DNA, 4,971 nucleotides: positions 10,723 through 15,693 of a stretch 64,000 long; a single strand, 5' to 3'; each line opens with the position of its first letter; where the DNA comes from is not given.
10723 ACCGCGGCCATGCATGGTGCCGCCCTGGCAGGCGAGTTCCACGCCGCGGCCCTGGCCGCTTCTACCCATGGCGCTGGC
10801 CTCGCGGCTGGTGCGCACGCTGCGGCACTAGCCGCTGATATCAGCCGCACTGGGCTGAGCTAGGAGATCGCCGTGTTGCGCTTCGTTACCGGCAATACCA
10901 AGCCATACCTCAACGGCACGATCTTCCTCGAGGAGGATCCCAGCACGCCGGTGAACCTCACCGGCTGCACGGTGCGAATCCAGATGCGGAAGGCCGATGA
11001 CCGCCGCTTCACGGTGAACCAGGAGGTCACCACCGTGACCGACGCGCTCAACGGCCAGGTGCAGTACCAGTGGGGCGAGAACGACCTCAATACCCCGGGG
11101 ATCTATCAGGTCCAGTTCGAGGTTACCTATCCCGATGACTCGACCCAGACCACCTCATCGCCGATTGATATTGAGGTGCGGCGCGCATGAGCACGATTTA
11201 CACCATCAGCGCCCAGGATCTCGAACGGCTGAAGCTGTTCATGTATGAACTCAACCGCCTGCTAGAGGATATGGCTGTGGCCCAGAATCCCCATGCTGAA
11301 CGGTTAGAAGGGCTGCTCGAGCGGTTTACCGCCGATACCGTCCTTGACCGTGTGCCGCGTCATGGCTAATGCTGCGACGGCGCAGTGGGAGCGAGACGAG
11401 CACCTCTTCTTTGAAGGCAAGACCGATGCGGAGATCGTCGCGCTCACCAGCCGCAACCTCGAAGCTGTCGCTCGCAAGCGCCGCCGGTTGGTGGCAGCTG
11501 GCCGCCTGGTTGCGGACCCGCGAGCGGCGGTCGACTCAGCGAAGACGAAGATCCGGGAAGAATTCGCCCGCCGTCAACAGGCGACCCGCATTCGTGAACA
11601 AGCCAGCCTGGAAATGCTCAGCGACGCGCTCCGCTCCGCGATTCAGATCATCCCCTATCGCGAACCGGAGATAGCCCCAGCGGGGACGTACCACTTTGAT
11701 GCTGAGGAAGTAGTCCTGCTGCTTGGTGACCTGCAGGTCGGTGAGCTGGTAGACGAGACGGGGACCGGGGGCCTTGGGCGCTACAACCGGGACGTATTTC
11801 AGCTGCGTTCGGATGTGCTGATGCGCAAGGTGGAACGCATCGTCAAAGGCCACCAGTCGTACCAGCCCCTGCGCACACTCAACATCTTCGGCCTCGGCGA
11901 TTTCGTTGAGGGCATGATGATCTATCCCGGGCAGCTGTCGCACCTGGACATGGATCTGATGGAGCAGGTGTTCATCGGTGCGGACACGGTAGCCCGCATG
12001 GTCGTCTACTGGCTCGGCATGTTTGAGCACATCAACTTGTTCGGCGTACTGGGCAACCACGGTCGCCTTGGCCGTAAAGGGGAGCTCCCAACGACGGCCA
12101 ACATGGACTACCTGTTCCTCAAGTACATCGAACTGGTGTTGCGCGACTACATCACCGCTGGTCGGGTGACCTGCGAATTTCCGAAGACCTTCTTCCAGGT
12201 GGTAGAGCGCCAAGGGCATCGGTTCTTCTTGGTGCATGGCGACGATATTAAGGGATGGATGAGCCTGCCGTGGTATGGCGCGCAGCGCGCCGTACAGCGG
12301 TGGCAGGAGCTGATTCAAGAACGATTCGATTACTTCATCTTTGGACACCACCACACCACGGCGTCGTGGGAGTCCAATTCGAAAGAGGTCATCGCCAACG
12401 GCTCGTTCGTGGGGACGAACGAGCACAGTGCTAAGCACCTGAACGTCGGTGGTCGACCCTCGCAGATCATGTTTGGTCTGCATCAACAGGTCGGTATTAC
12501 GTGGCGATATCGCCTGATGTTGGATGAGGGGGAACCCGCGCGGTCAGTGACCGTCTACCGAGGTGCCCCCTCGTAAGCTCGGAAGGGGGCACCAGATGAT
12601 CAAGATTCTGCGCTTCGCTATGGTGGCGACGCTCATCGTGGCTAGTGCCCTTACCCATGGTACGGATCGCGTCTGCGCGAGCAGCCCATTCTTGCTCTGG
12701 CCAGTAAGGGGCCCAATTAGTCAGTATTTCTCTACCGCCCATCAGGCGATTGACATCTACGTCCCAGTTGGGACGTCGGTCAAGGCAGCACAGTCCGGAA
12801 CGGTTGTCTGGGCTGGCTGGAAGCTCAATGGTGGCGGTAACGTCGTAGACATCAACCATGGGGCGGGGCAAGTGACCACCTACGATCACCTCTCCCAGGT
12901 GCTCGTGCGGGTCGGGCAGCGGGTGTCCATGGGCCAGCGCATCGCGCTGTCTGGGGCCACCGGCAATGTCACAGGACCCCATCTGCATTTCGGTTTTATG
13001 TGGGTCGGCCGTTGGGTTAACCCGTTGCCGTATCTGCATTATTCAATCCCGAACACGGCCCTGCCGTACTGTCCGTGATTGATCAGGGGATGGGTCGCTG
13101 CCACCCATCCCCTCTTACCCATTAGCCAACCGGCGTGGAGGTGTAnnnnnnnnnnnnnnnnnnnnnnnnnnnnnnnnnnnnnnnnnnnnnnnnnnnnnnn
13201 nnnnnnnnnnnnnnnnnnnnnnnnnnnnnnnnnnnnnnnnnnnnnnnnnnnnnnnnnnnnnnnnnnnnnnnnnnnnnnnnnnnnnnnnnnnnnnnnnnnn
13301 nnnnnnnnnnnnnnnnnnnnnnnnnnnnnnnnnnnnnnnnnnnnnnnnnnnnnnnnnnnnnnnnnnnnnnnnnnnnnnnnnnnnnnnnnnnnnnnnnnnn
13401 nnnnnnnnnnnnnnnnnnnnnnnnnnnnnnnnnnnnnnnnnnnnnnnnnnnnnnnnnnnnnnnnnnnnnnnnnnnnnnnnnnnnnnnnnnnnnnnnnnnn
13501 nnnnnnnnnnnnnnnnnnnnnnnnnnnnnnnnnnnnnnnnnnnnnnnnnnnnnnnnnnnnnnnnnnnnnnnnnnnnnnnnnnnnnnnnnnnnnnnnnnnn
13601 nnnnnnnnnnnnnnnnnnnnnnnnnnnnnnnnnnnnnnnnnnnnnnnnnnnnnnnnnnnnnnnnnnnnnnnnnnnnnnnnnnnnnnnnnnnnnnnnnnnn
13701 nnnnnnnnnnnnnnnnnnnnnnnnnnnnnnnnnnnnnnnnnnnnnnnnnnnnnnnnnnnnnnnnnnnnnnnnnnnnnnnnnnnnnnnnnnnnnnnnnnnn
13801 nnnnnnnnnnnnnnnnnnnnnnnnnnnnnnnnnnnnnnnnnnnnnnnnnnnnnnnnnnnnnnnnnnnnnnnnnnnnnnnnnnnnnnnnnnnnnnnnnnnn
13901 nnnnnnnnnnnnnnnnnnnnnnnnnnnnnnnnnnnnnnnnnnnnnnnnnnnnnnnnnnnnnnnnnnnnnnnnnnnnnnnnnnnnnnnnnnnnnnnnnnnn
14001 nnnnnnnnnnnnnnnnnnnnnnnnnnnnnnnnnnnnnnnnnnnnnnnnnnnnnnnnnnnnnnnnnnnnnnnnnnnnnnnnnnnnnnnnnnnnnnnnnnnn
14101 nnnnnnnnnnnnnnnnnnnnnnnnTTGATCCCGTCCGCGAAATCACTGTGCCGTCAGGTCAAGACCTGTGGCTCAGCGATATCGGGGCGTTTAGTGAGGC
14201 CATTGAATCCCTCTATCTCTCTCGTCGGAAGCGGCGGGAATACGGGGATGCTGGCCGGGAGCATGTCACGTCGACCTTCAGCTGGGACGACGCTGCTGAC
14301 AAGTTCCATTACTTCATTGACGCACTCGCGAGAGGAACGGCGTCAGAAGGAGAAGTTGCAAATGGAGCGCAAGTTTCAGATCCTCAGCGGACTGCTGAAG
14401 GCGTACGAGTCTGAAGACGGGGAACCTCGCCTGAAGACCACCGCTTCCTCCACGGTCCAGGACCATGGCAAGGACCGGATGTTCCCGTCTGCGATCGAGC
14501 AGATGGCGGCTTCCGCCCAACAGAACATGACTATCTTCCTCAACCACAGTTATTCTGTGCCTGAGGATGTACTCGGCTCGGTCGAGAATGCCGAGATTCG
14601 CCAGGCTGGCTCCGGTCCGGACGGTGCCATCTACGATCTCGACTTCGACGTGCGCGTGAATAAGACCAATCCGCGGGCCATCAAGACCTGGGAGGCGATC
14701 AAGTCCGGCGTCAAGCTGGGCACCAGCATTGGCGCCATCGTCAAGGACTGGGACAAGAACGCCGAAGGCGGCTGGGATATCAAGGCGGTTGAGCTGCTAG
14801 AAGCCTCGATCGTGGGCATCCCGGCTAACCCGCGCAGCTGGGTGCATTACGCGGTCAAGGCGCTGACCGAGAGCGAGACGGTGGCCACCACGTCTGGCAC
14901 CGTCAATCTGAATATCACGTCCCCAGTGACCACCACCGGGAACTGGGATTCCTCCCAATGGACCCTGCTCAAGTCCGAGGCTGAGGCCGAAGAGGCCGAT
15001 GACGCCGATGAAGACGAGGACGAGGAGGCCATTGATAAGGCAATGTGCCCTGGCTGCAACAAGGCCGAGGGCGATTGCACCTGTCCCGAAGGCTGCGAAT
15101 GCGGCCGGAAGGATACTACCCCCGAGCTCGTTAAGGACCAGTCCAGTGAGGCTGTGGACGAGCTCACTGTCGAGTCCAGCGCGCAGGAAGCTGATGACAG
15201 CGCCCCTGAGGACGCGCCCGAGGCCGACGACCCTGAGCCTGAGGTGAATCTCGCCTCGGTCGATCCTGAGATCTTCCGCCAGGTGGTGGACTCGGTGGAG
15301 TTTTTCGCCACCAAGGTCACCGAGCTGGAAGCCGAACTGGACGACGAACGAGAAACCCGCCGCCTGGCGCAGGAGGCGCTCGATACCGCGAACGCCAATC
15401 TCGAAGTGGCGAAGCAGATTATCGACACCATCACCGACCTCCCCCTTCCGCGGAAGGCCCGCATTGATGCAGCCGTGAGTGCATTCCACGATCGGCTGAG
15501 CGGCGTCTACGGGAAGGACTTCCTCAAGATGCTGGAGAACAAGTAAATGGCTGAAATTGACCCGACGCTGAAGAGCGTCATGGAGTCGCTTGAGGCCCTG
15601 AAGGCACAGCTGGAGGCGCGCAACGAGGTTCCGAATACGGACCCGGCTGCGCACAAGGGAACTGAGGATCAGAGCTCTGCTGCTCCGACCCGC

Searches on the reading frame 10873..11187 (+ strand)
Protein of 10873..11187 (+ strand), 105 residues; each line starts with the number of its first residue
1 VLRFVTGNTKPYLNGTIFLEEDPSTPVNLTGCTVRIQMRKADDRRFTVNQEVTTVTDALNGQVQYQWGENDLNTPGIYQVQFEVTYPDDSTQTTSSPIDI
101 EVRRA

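Call 12: search_protein_families(library=pfam, proteins=[window:10873-11187:+], max_evalue=0.01)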
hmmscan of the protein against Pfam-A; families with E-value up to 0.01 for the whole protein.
window:10873-11187:+ (105 aa): 3 families
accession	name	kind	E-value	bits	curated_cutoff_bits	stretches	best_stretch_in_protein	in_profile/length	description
PF10651.15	BppU_N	-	1.4e-10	41.5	23.1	1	25-101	42-114/142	BppU N-terminal domain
PF08428.16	Rib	-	3.7e-06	27.9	27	1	51-100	24-74/76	Rib domain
PF18957.6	RibLong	-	3.6e-05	25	27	1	43-100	35-92/93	Long Rib domain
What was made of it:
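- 10873..11190 (+): p105, a small Ig-like protein (BppU_N/Rib-like). It is the conserved gene immediately downstream of these fibres. Pfam BppU_N 1.4e-10 and Rib 3.7e-6 (call 12).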

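Call 64: search_protein_families(library=ncbifam, proteins=[window:10873-11187:+], max_evalue=0.1)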
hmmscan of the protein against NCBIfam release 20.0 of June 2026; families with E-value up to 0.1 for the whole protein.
window:10873-11187:+ (105 aa): 4 families
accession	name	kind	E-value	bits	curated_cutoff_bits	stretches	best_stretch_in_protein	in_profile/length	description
TIGR02331.1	rib_alpha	repeat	6.6e-06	26.3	35.25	1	59-101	22-67/80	Rib/alpha/Esp repeat surface protein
NF038186.1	YPDG_rpt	domain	0.00046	21.1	40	1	50-98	49-96/98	YPDG domain-containing protein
TIGR02962.1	hdxy_isourate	equivalog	0.033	14.5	87.45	1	33-85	19-68/113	hydroxyisourate hydrolase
NF053612.1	anchor_PA1041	equivalog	0.094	12.6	250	0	24-74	96-144/236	PA1041 family peptidoglycan-binding anchor lipoprotein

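Call 80: search_dna_similar(query=window:10873-11187:+, collection=phages, mode=protein, max_evalue=0.01, max_rows=15)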
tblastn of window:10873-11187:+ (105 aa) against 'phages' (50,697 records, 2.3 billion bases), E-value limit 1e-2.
Records with a match: 7; places in all: 7; records where one place covers at least 80% of the query: 3.
Best place of each record, by identity: <60% 7.
By first word of the organism name: Halogranum 2; Bacillus 2; Halorubrum 2; Roseobacter 1.
By host as written in the record: Halogranum sp. SS5-1 2; Bacillus halmapalus DSM 29712 2; Halorubrum sp. 2; Rhodobacteraceae bacterium FZCC0042 1.
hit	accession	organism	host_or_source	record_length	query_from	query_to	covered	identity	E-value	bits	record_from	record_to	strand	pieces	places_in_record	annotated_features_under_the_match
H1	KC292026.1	Halogranum tailed virus 1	Halogranum sp. SS5-1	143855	6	97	88%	33.3%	7e-5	45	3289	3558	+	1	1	6: hypothetical protein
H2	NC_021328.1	Halogranum tailed virus 1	Halogranum sp. SS5-1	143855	6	97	88%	33.3%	7e-5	45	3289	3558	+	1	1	6: hypothetical protein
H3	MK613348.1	Roseobacter phage CRP-6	Rhodobacteraceae bacterium FZCC0042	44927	2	93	88%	31.5%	1e-8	56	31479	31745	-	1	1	hypothetical protein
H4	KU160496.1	Bacillus phage vB_BhaS-171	Bacillus halmapalus DSM 29712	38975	26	93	65%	39.7%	8e-7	51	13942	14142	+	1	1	GDSL-like lipase/acylhydrolase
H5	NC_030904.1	Bacillus phage vB_BhaS-171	Bacillus halmapalus DSM 29712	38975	26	93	65%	39.7%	8e-7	51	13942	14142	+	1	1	GDSL-like lipase/acylhydrolase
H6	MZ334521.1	Halorubrum tailed virus 25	Halorubrum sp.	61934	18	86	66%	37.7%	9e-9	57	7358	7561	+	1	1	phage BppU N-terminal domain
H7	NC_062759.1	Halorubrum tailed virus 25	Halorubrum sp.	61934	18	86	66%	37.7%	9e-9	57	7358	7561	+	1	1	phage BppU N-terminal domain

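Call 82: get_annotated_region(hit=H3, flank=7000)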
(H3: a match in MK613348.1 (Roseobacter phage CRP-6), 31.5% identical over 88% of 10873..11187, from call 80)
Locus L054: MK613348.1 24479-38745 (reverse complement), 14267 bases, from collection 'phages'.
description: Roseobacter phage CRP-6, complete genome.
organism: Roseobacter phage CRP-6 (NCBI taxid 2559285)
taxonomy: Viruses; Duplodnaviria; Heunggongvirae; Uroviricota; Caudoviricetes
host: Rhodobacteraceae bacterium FZCC0042; source: East Sea of China; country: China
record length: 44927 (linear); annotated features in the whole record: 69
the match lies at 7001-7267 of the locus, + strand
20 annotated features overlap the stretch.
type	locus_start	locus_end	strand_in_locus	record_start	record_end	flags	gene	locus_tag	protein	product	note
CDS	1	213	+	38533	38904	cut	-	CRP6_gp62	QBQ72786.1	hypothetical protein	-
CDS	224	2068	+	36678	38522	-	-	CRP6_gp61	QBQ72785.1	putative tail fiber protein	-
CDS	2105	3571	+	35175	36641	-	-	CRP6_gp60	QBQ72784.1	putative tail fiber protein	-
CDS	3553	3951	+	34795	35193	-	-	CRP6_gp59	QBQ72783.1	putative tail protein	-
CDS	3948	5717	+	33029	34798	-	-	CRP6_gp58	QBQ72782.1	hypothetical protein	-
CDS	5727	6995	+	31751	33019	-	-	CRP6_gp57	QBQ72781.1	hypothetical protein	-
CDS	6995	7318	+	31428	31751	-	-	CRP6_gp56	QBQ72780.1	hypothetical protein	-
CDS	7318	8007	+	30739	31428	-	-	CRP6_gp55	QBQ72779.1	hypothetical protein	-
CDS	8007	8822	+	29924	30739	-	-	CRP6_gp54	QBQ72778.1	hypothetical protein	-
CDS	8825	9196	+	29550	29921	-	-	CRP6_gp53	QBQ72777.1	hypothetical protein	-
CDS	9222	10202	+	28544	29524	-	-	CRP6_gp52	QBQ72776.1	capsid protein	-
CDS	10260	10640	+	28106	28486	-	-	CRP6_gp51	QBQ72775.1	hypothetical protein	-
CDS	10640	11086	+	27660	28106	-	-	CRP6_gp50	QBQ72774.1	hypothetical protein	-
CDS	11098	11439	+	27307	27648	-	-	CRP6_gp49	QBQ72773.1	hypothetical protein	-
CDS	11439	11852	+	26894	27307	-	-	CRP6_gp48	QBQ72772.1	hypothetical protein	-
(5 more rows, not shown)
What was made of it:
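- In roseophage CRP-6 the p105 homologue lies downstream of genes annotated as tail fibres (call 82). CRP-6 context (call 82).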

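Call 83: get_annotated_region(hit=H6, flank=6000)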
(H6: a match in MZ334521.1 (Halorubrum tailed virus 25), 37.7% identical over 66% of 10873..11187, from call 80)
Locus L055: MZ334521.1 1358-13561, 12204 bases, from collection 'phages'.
description: Halorubrum tailed virus 25 isolate HRTV-25/14, complete genome.
organism: Halorubrum tailed virus 25 (NCBI taxid 2878006)
taxonomy: Viruses; Duplodnaviria; Heunggongvirae; Uroviricota; Caudoviricetes; Thumleimavirales; Hafunaviridae; Laminvirus; Laminvirus HRTV25
host: Halorubrum sp.; source: solar saltern; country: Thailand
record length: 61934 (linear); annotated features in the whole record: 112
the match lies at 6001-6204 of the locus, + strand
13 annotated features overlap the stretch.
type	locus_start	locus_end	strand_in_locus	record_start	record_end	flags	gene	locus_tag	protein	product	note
CDS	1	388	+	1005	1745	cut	-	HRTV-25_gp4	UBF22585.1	putative terminase small subunit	-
CDS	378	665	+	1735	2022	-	-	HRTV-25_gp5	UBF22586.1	hypothetical protein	-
CDS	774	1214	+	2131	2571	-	-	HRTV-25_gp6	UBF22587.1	hypothetical protein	-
CDS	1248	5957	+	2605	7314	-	-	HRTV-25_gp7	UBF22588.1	laminin G domain-containing protein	-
CDS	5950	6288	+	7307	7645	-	-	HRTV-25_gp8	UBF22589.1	phage BppU N-terminal domain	-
CDS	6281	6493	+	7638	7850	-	-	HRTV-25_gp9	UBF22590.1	hypothetical protein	-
CDS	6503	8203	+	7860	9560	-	-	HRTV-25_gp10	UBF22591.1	terminase large subunit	-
CDS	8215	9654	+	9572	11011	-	-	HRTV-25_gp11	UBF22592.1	portal protein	-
CDS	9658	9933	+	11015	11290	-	-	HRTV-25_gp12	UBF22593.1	hypothetical protein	-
CDS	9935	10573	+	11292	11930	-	-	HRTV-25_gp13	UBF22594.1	prohead protease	-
CDS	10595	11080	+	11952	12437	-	-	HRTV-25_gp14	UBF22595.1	hypothetical protein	-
CDS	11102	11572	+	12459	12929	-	-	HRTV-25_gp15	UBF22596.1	putative lambda gpD-like head decoration protein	-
CDS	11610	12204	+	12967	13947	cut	-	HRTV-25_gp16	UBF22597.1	major capsid protein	-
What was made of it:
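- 10873..11190 (+): Homologues in cultured viruses include HRTV-25 gp8 (calls 80, 83).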

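Call 85: get_annotated_region(hit=H1, flank=6000)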
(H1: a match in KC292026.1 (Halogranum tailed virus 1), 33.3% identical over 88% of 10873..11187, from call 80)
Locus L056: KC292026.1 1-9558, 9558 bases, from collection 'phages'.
description: Halovirus HGTV-1, complete genome.
organism: Halogranum tailed virus 1 (NCBI taxid 1273749)
taxonomy: Viruses; Duplodnaviria; Heunggongvirae; Uroviricota; Caudoviricetes; Thumleimavirales; Halomagnusviridae; Hagravirus; Hagravirus HGTV1
host: Halogranum sp. SS5-1; source: -; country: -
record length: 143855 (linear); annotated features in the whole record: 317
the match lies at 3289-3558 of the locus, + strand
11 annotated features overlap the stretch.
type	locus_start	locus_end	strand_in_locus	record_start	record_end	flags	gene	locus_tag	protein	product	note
CDS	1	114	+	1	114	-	1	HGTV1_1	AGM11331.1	hypothetical protein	-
CDS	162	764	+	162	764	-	2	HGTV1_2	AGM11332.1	hypothetical protein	-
CDS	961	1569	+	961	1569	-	3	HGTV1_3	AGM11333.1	hypothetical protein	-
CDS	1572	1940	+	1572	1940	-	4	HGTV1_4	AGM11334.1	hypothetical protein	-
CDS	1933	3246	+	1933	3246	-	5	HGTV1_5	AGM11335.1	terminase large subunit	Terminase, large subunit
CDS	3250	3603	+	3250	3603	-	6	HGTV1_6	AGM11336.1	hypothetical protein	-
CDS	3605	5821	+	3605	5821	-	7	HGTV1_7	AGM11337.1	hypothetical protein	Portal and Mu gpF-like protein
CDS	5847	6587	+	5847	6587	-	8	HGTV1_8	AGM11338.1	hypothetical protein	-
CDS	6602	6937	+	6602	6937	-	9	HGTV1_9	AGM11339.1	hypothetical protein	-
CDS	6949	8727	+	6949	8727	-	10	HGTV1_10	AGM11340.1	hypothetical protein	-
CDS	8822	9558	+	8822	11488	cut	11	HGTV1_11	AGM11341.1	prohead protease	Prohead protease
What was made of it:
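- p105-like genes lie between the terminase and portal genes in HGTV-1, and beside the terminase genes in HRTV-25 (calls 83, 85).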

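Call 88: search_solved_structures(query=window:10873-11187:+, max_evalue=10, show_alignments=2)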
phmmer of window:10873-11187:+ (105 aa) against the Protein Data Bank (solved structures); distinct sequences matched with E-value up to 10: 3.
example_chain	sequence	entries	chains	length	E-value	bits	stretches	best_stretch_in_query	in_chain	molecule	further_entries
8yke_A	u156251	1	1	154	0.0028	21.1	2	70-98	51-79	YSIRK signal domain/LPXTG anchor domain surface protein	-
9avk_A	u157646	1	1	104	0.045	17.3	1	57-100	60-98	YSIRK signal domain/LPXTG anchor domain surface protein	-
6s5y_A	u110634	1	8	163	0.21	15.1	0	71-98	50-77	Group B streptococcal R4 surface protein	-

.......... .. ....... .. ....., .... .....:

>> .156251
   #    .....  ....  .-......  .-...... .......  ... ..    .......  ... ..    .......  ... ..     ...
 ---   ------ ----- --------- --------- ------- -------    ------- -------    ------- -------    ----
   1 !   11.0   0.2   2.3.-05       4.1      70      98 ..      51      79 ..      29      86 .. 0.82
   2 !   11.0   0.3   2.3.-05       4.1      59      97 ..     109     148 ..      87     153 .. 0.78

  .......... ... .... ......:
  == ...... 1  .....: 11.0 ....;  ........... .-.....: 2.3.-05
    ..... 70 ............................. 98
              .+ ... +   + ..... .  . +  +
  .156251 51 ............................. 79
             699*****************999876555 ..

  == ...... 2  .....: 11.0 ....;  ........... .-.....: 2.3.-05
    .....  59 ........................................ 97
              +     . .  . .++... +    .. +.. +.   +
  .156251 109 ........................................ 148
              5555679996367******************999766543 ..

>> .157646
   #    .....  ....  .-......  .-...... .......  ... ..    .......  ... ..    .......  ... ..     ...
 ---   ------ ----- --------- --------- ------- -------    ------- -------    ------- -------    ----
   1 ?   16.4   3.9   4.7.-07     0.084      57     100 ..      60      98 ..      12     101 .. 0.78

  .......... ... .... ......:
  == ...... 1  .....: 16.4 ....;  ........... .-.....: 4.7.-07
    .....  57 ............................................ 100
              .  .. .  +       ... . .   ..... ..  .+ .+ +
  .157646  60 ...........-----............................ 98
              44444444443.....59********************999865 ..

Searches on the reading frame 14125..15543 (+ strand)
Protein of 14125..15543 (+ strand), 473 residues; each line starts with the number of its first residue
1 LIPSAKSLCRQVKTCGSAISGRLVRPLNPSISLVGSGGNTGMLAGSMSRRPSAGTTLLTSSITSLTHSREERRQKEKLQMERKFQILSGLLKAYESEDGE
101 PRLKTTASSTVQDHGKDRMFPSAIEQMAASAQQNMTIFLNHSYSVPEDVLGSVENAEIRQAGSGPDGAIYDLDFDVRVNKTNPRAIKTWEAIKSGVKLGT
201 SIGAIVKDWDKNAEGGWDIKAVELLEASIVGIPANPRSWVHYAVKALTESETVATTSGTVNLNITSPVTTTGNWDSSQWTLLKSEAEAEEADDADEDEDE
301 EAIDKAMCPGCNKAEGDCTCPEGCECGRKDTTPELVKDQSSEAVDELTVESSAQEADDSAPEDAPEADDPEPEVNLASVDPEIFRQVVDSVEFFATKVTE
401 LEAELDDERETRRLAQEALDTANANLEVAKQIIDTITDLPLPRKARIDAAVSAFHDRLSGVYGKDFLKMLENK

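Call 13: search_protein_families(library=pfam, proteins=[window:14125-15543:+], max_evalue=0.01)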
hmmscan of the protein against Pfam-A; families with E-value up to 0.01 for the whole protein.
window:14125-15543:+ (473 aa): 1 family
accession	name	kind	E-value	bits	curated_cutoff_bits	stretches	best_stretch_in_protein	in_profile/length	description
PF04586.22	Peptidase_S78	-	8.1e-09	36.3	21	1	113-245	31-157/165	Caudovirus prohead serine protease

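Call 14: search_protein_families(library=phrogs, proteins=[window:14125-15543:+], max_evalue=0.001)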
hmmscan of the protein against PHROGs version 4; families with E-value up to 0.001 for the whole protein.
window:14125-15543:+ (473 aa): 2 families
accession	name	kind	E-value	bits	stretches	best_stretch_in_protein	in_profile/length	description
phrog_80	-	head and packaging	1.5e-12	48.6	1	78-238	211-373/607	head maturation protease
phrog_617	-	head and packaging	1.7e-11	44.7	1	92-434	19-328/626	major head protein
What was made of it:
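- Checked: Position: the gene does lie upstream of the prohead protease (14125) and major capsid protein (15547) (calls 13, 14).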
